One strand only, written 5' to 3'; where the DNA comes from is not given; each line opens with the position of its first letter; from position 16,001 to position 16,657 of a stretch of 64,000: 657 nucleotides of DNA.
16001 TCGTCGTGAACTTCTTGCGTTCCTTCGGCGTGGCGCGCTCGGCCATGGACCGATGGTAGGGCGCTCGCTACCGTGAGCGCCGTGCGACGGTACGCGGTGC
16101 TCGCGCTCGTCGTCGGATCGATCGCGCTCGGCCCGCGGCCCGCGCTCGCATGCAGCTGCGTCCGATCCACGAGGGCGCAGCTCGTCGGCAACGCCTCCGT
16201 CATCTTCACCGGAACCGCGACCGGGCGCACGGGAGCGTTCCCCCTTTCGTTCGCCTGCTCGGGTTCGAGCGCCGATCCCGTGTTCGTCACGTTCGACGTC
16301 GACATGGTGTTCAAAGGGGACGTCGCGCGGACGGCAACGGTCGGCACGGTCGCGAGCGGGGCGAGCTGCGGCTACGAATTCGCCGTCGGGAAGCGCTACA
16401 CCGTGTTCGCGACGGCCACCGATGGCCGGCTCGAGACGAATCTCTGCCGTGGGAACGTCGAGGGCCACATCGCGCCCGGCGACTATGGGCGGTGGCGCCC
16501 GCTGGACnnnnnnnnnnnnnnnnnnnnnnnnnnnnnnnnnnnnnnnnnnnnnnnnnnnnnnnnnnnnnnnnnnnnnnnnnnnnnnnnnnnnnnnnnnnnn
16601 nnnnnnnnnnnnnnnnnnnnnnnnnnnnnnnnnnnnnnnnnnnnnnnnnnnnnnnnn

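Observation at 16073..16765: Secreted bacterial TIMP-like (netrin-module-like) protein with a mature N-terminal Cys-Ser-Cys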

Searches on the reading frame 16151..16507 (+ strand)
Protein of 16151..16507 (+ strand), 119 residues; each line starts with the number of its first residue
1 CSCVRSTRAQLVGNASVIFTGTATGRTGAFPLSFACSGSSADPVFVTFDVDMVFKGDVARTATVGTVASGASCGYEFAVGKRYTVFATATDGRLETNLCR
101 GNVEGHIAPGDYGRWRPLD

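Call 20: predict_structure(alignment_id=A2)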
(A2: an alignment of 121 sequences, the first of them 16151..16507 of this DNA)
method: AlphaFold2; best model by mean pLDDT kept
length: 119 residues; sequences in the alignment: 121
mean_pLDDT: 80.5   pTM: 0.74
mean pLDDT of the five models: 80.5, 79.1, 75.5, 75.5, 74.5
residues with pLDDT >= 90: 44; 70-90: 49; 50-70: 17; < 50: 9
segments of 3 or more residues with pLDDT < 50: 30-35
pLDDT, mean of each block of 10 residues (from residue 1): 78 91 81 48 86 91 82 82 92 87 84 63
secondary structure, 60 per line:
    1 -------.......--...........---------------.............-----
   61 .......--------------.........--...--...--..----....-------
elements in order: H8-14 E17-27 E43-55 E61-67 E82-90 E93-95 H109-112

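Call 23: fold_search(model_id=the predicted structure, library=pdb)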
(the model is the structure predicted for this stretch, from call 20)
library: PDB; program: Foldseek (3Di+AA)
matches with E <= 10: 498; with E <= 0.001: 20
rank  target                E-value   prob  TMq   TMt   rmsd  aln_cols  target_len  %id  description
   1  1br9                  1.0e-06  1.00  0.67  0.45   4.6       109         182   25  HUMAN TISSUE INHIBITOR OF METALLOPROTEINASE-2 (released 1999-05-04)
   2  2e2d_C                4.4e-06  1.00  0.68  0.46   3.7       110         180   22  Flexibility and variability of TIMP binding: X-ray structure of the complex between collagenase-3/MMP-13 and TIMP-2 (released 2007-03-13)
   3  9sop_A                5.6e-06  1.00  0.63  0.44   3.5       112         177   17  Tissue inhibitor of metalloproteinase-1 (TIMP-1) (released 2025-09-24)
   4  3ma2_B                1.6e-05  1.00  0.66  0.67   3.8       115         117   16  Complex membrane type-1 matrix metalloproteinase (MT1-MMP) with tissue inhibitor of metalloproteinase-1 (TIMP-1) (released 2010-06-30)
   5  3cki_B                1.7e-05  1.00  0.70  0.68   2.9       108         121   18  Crystal structure of the TACE-N-TIMP-3 complex (released 2008-08-05)
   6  3ma2_C                1.9e-05  1.00  0.65  0.65   3.3       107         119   18  Complex membrane type-1 matrix metalloproteinase (MT1-MMP) with tissue inhibitor of metalloproteinase-1 (TIMP-1) (released 2010-06-30)
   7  7s7m_B                2.2e-05  1.00  0.64  0.46   3.7       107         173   18  Complex of tissue inhibitor of metalloproteinases-1 (TIMP-1) mutant (L34G/M66D/T98G/P131S/Q153N) with matrix metallopr (released 2022-03-16)
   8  1uea_B                2.2e-05  1.00  0.65  0.44   3.5       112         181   18  MMP-3/TIMP-1 COMPLEX (released 1998-10-14)
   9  7s7l_B                2.3e-05  1.00  0.65  0.46   3.5       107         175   19  Complex of tissue inhibitor of metalloproteinases-1 (TIMP-1) mutant (L34G/M66S/E67Y/L133N/S155L) with matrix metallopr (released 2022-03-16)
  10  2j0t_D                2.4e-05  1.00  0.67  0.65   3.9       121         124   16  Crystal Structure of the Catalytic Domain of MMP-1 in Complex with the Inhibitory Domain of TIMP-1 (released 2006-10-18)
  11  6n9d_B                2.7e-05  1.00  0.64  0.46   3.3       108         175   17  Complex of tissue inhibitor of metalloproteinases-1 (TIMP-1) mutant (L34G/L133P/L151C/G154A) with matrix metalloprotei (released 2019-05-15)
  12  9sop_B                2.9e-05  1.00  0.64  0.44   3.9       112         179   17  Tissue inhibitor of metalloproteinase-1 (TIMP-1) (released 2025-09-24)
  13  9soq_A                3.1e-05  1.00  0.65  0.45   3.3       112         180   18  Tissue inhibitor of Metalloproteinase 1 (TIMP-1) (released 2025-09-24)
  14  3v96_A                3.9e-05  1.00  0.63  0.47   2.9       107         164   15  Complex of matrix metalloproteinase-10 catalytic domain (MMP-10cd) with tissue inhibitor of metalloproteinases-1 (TIMP (released 2012-03-28)
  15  1gxd_C                4.4e-05  1.00  0.66  0.43   3.9       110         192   25  proMMP-2/TIMP-2 complex (released 2002-07-09)
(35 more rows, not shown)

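Call 34: find_related_loci(query=A4, collection=genome_contigs, flank=8000)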
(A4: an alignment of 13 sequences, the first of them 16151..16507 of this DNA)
Query A4 (119 aa) in genome_contigs; peptide patterns used: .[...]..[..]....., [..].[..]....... (x = any residue, [..] = any of these).
19 stretches matched a pattern; 5 encode a relative of the query (tblastn E <= 1e-3); 5 distinct loci.
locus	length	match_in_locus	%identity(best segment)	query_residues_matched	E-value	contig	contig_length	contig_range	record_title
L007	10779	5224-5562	61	1-113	2e-39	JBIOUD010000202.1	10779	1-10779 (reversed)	MAG: Candidatus Limnocylindria bacterium isolate MAG143 k127_550164, whole genome shotgun sequence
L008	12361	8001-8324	56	7-113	8e-35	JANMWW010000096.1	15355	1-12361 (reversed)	MAG: Chloroflexota bacterium isolate OTE_88_metabat_238 OTE_88_k141_1680069, whole genome shotgun sequence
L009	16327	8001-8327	49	1-112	4e-28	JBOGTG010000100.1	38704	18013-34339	MAG: Candidatus Limnocylindria bacterium isolate SC-S_metawrap_bin.40 k127_4557654, whole genome shotgun sequence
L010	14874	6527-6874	43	1-113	5e-18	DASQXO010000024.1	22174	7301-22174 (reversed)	MAG TPA_asm: Candidatus Dormiibacterota bacterium isolate SMAG_U11041 k141_1138001, whole genome shotgun sequence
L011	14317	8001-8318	35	1-113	2e-12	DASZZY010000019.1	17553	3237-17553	MAG TPA_asm: Actinomycetota bacterium isolate SMAG_U6658 k141_567003, whole genome shotgun sequence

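Call 46: search_protein_representatives(alignment_id=A2)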
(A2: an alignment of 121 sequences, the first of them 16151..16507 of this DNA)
Query: 121 sequences, 192 profile positions. Proteins with E-value up to 0.001 (for the whole library): 25120; up to 1e-10: 13230; up to 1e-30: 1095. The best 150 are listed.
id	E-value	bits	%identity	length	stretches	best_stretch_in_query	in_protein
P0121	1.8e-62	226.4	-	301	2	10-184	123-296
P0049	8.7e-56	204.6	-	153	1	5-150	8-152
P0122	6.2e-54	198.6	-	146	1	6-149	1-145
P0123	2.7e-53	196.5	-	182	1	8-188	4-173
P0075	8.3e-51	188.4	-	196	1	10-186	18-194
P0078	7.0e-50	185.4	-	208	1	5-187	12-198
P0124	1.9e-49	183.9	-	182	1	7-183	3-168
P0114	7.6e-49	182.0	-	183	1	6-181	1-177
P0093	8.9e-49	181.7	-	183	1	5-183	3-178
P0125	4.1e-48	179.6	-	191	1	5-188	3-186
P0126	1.0e-47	178.3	-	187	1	9-186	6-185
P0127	1.1e-47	178.2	-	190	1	11-186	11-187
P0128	1.1e-47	178.2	-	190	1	6-188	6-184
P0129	1.2e-46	174.9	-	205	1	2-188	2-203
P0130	3.3e-46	173.4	-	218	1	8-178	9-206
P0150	2.2e-44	167.4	-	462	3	10-155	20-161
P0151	2.3e-44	167.3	-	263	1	7-178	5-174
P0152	4.6e-44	166.4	-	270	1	7-179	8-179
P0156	6.3e-44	165.9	-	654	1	9-188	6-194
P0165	1.9e-43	164.4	-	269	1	5-186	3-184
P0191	2.6e-42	160.6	-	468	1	7-162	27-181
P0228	3.2e-41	157.1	-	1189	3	11-161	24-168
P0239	4.8e-41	156.5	-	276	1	11-152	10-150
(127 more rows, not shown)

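Call 50: search_protein_families(library=pfam, proteins=[P0156, P0191, P0228, P0150, P0121, P0151, P0152, P0165, P0239, P0125], max_evalue=0.01)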
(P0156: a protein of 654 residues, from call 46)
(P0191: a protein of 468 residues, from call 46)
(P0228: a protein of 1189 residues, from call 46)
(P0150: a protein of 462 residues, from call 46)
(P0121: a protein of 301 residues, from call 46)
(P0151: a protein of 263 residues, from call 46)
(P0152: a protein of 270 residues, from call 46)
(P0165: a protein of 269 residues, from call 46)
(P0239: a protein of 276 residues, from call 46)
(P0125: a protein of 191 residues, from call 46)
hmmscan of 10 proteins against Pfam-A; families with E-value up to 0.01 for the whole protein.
P0156 (654 aa): 2 families
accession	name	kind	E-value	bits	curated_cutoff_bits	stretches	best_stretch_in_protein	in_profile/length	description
PF00079.25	Serpin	-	4.6e-109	365.5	27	1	283-653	2-370/370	Serpin (serine protease inhibitor)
PF12079.13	DUF3558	-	0.0015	19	34.1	0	89-137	120-171/173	Protein of unknown function (DUF3558)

P0191 (468 aa): 0 families

P0228 (1189 aa): 0 families

P0150 (462 aa): 1 family
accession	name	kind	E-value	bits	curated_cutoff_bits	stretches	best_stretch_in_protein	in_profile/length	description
PF00965.23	TIMP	-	0.00035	20.8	23.1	1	39-142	2-114/183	Tissue inhibitor of metalloproteinase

P0121 (301 aa): 1 family
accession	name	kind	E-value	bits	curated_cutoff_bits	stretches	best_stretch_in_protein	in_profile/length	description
PF00965.23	TIMP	-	4.6e-06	27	23.1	1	142-240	2-108/183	Tissue inhibitor of metalloproteinase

P0151 (263 aa): 1 family
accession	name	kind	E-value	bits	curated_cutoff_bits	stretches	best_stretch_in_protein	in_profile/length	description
PF00965.23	TIMP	-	0.0031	17.8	23.1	1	28-126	2-109/183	Tissue inhibitor of metalloproteinase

P0152 (270 aa): 0 families

P0165 (269 aa): 1 family
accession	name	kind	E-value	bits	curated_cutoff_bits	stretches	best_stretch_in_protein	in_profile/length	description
PF00003.28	7tm_3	-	0.0023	18.1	33.5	1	163-216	9-63/251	7 transmembrane sweet-taste receptor of 3 GCPR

P0239 (276 aa): 2 families
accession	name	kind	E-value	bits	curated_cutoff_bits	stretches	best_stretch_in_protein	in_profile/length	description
PF00965.23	TIMP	-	5.9e-06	26.6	23.1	1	28-130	2-112/183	Tissue inhibitor of metalloproteinase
PF25518.1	NRG2_N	-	0.00061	20.4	27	1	42-118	3-78/90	NRG2 N-terminal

P0125 (191 aa): 0 families

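Call 53: find_encoding_contigs(protein=P0156, flank=6000, max_places=3)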
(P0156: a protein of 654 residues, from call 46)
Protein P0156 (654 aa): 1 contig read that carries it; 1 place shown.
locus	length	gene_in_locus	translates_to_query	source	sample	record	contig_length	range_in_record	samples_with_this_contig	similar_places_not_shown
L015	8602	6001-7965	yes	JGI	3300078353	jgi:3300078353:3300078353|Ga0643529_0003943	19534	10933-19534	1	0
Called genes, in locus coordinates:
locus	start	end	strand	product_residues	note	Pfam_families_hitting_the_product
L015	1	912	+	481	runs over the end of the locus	PF09459:EB_dh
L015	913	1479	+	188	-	-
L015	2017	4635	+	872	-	PF03704:BTAD, PF13401:AAA_22 (faint), PF13191:AAA_16, PF13424:TPR_12 (weak)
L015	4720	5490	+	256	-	PF17874:TPR_MalT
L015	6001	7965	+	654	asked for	PF00079:Serpin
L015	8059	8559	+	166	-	PF04542:Sigma70_r2, PF08281:Sigma70_r4_2, PF04545:Sigma70_r4 (weak)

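Call 55: find_homologous_proteins(query=P0125, max_evalue=0.001)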
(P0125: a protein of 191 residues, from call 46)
Query P0125 (191 aa): 74 proteins with E <= 0.001 among 593 candidates.
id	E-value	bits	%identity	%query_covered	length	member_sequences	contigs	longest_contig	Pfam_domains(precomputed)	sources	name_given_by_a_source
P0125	9.0e-121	418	100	100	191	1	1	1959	-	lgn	-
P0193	3.7e-52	195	61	80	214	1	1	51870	-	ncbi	-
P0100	2.9e-44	169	54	76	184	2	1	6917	-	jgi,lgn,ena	-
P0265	1.9e-41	160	63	64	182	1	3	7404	-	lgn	-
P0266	2.7e-41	159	56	79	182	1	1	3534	-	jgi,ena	-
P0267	3.2e-41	159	47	98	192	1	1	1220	PF00965.24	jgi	-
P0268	8.2e-41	158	54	71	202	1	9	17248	-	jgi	jgi:hypothetical protein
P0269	2.3e-40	156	47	97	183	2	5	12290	PF00965.24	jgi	jgi:hypothetical protein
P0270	2.6e-40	156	50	83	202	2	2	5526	-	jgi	jgi:hypothetical protein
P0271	2.7e-40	156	45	95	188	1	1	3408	-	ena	-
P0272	4.8e-40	155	52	82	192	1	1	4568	PF00965.24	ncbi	-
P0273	1.3e-39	154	47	98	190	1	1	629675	-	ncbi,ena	-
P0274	1.8e-39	153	48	98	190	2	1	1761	-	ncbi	-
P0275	1.9e-39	153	58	69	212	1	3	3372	-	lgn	-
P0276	4.9e-39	152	48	96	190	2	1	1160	-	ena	-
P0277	5.2e-39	152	54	80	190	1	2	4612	PF00965.24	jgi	jgi:hypothetical protein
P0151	1.9e-36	143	53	71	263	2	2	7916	-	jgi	jgi:hypothetical protein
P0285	7.8e-36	141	49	76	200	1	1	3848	PF00965.24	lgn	-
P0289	3.4e-33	133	39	95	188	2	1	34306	PF00965.24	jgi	-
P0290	4.2e-33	132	43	95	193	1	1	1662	PF00965.24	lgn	-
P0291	5.1e-33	132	48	74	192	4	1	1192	PF00965.24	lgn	-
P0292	1.1e-32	131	41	93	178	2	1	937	PF00965.24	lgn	-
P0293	2.2e-32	130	46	74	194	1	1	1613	PF00965.24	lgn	-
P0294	6.4e-32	129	45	74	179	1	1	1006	PF00965.24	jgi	-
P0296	8.1e-32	128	46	77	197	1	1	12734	PF00965.24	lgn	-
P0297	1.5e-31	127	45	74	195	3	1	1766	PF00965.24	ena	-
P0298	1.6e-31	127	45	74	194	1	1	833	PF00965.24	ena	-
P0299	9.7e-31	125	46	77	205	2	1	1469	PF00965.24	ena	-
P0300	1.5e-30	124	39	95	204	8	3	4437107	PF00965.24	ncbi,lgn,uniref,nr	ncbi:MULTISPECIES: hypothetical protein [unclassified Viridibacillus]|uniref:hypothetical protein n=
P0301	2.7e-30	123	46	70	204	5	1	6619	PF00965.24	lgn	-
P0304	4.6e-30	123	45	76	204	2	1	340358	PF00965.24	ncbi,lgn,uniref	ncbi:hypothetical protein [Viridibacillus arvi]|uniref:hypothetical protein n=1 Tax=Viridibacillus a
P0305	6.1e-30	122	35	93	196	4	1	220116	PF00965.24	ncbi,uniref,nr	ncbi:hypothetical protein [Salirhabdus sp. Marseille-P4669]|uniref:hypothetical protein n=1 Tax=Sali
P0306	1.9e-29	121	44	75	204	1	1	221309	PF00965.24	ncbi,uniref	ncbi:hypothetical protein ACQKM9_08285 [Viridibacillus sp. NPDC093762]|uniref:hypothetical protein n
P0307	1.4e-28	118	45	73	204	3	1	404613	PF00965.24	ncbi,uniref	ncbi:hypothetical protein ACFVP8_05720 [Viridibacillus arvi]|uniref:hypothetical protein n=1 Tax=Vir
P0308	1.6e-28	118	44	71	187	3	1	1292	PF00965.24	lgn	-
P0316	2.0e-25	107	52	61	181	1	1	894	PF00965.24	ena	-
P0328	2.1e-19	88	40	77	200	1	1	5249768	-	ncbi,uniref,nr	ncbi:hypothetical protein CBW65_12935 [Tumebacillus avium]|uniref:Tissue inhibitor of metalloprotein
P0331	2.8e-18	84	42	73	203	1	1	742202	PF00965.24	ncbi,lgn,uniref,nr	ncbi:tissue inhibitor of metalloproteinase [Tumebacillus sp. BK434]|uniref:hypothetical protein n=1 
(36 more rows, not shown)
